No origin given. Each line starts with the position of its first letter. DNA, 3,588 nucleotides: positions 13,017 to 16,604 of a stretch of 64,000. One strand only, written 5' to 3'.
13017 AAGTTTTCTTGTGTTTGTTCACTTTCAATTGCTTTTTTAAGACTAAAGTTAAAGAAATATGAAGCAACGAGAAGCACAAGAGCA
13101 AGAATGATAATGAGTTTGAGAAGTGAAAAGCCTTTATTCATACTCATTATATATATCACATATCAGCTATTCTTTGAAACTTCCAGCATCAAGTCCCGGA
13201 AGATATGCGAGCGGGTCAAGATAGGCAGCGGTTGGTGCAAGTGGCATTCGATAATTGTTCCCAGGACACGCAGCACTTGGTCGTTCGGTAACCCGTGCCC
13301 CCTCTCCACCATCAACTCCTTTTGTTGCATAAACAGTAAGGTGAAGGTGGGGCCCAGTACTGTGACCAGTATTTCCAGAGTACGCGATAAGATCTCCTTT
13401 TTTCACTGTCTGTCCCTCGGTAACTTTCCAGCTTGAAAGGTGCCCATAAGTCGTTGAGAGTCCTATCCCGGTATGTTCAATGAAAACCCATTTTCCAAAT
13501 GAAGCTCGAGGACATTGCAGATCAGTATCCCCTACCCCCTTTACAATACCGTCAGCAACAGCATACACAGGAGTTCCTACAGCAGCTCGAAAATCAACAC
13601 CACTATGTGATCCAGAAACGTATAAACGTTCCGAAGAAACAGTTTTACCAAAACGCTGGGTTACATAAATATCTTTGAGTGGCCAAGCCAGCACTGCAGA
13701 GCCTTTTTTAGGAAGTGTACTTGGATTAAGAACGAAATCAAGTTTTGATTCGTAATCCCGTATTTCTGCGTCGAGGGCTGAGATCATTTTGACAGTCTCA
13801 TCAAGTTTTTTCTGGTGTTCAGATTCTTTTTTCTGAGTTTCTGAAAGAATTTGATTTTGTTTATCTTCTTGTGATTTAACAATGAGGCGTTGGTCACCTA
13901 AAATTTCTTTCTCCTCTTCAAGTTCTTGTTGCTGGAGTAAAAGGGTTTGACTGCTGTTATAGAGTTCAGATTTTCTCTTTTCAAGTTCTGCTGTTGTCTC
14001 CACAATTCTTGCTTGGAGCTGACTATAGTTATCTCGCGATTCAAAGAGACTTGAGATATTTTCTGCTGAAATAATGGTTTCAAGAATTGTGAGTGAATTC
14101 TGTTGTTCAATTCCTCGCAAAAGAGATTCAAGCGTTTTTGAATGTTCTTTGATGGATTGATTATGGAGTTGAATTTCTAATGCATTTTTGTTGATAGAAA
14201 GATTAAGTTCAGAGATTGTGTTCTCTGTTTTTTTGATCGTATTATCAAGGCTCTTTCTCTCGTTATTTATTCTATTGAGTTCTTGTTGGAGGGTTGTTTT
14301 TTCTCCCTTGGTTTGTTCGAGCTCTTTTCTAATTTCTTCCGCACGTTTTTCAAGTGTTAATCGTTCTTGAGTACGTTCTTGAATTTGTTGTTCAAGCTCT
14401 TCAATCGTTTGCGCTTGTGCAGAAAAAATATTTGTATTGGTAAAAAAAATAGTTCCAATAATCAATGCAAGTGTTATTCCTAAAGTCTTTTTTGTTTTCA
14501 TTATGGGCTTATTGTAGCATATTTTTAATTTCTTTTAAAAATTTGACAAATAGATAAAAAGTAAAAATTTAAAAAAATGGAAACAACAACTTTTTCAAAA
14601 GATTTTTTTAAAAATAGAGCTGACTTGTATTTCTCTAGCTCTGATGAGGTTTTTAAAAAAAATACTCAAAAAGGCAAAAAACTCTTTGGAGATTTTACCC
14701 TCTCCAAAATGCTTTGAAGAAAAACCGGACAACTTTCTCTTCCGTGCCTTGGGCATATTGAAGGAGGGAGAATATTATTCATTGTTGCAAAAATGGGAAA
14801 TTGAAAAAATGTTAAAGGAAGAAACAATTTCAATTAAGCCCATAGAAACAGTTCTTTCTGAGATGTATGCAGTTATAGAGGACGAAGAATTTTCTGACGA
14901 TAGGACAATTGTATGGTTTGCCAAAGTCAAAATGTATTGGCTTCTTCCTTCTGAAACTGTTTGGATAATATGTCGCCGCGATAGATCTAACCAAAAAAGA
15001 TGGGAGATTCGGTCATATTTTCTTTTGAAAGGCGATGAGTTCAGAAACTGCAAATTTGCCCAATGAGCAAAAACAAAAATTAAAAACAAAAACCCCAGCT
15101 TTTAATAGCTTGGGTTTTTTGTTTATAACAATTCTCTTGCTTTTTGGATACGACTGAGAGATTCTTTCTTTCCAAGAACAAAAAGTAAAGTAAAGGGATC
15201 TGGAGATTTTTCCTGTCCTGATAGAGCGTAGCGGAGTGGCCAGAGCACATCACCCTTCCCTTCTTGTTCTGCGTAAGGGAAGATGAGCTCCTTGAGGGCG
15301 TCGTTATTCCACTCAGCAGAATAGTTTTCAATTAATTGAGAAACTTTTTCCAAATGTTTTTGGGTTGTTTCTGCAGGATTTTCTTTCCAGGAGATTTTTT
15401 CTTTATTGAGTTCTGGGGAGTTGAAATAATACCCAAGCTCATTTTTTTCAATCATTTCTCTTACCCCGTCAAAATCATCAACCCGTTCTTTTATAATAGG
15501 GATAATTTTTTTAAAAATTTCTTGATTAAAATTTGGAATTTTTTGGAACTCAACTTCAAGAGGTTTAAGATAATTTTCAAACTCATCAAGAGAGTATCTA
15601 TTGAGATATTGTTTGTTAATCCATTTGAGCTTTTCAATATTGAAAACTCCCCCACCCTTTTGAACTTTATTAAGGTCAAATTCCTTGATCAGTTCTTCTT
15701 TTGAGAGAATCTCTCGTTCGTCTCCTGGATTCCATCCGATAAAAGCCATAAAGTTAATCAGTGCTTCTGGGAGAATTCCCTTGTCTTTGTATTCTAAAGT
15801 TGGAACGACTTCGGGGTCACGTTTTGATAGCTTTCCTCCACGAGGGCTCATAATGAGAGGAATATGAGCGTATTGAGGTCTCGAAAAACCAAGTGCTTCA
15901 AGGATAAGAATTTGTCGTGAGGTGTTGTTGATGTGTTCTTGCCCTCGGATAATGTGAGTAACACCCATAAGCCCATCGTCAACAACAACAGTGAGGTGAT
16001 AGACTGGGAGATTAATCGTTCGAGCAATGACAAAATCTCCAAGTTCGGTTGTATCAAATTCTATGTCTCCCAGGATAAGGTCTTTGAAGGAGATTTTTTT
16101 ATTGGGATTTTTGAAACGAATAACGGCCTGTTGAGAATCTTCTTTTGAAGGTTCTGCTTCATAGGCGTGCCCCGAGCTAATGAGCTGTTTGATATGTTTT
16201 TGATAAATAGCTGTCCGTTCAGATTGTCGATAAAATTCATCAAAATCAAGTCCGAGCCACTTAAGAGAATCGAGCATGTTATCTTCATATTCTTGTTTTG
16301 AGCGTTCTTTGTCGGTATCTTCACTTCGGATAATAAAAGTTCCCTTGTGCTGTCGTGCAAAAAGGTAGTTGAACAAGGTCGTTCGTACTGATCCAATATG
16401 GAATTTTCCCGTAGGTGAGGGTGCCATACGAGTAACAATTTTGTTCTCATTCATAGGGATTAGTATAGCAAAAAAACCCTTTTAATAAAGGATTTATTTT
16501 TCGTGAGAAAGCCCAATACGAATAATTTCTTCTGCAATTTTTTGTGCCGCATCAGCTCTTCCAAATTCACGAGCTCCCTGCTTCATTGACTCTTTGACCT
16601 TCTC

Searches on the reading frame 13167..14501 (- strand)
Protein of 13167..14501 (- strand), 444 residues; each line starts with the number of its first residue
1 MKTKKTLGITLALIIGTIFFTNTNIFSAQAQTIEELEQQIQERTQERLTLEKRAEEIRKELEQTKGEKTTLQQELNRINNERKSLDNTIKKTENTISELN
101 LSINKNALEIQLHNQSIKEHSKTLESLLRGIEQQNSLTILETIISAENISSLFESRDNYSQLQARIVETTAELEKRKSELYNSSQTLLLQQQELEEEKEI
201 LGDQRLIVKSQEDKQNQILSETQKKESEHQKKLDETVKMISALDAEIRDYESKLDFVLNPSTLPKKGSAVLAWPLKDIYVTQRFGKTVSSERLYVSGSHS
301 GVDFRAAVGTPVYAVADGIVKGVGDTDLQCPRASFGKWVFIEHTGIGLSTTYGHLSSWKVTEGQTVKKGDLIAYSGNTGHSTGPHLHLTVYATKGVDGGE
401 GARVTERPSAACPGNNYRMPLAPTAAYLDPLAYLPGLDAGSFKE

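Call 56: search_protein_families(library=pfam, proteins=[window:13167-14501:-], max_evalue=0.00001)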
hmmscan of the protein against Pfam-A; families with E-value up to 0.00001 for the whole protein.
window:13167-14501:- (444 aa): 1 family
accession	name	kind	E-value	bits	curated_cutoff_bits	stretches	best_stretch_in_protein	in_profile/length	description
PF01551.29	Peptidase_M23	-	1.8e-27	95.8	28.7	1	298-392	2-89/96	Peptidase family M23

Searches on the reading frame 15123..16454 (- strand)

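Call 56: search_protein_families(library=pfam, proteins=[window:15123-16454:-], max_evalue=0.00001)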
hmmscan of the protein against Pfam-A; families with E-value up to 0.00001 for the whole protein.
window:15123-16454:- (443 aa): 2 families
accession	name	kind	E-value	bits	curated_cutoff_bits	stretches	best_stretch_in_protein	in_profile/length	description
PF00749.27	tRNA-synt_1c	-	2.6e-87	293.1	23.4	2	102-278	136-314/314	tRNA synthetases class I (E and Q), catalytic domain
PF19269.4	Anticodon_2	-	1.2e-22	81.3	23.6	1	303-439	9-140/141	Anticodon binding domain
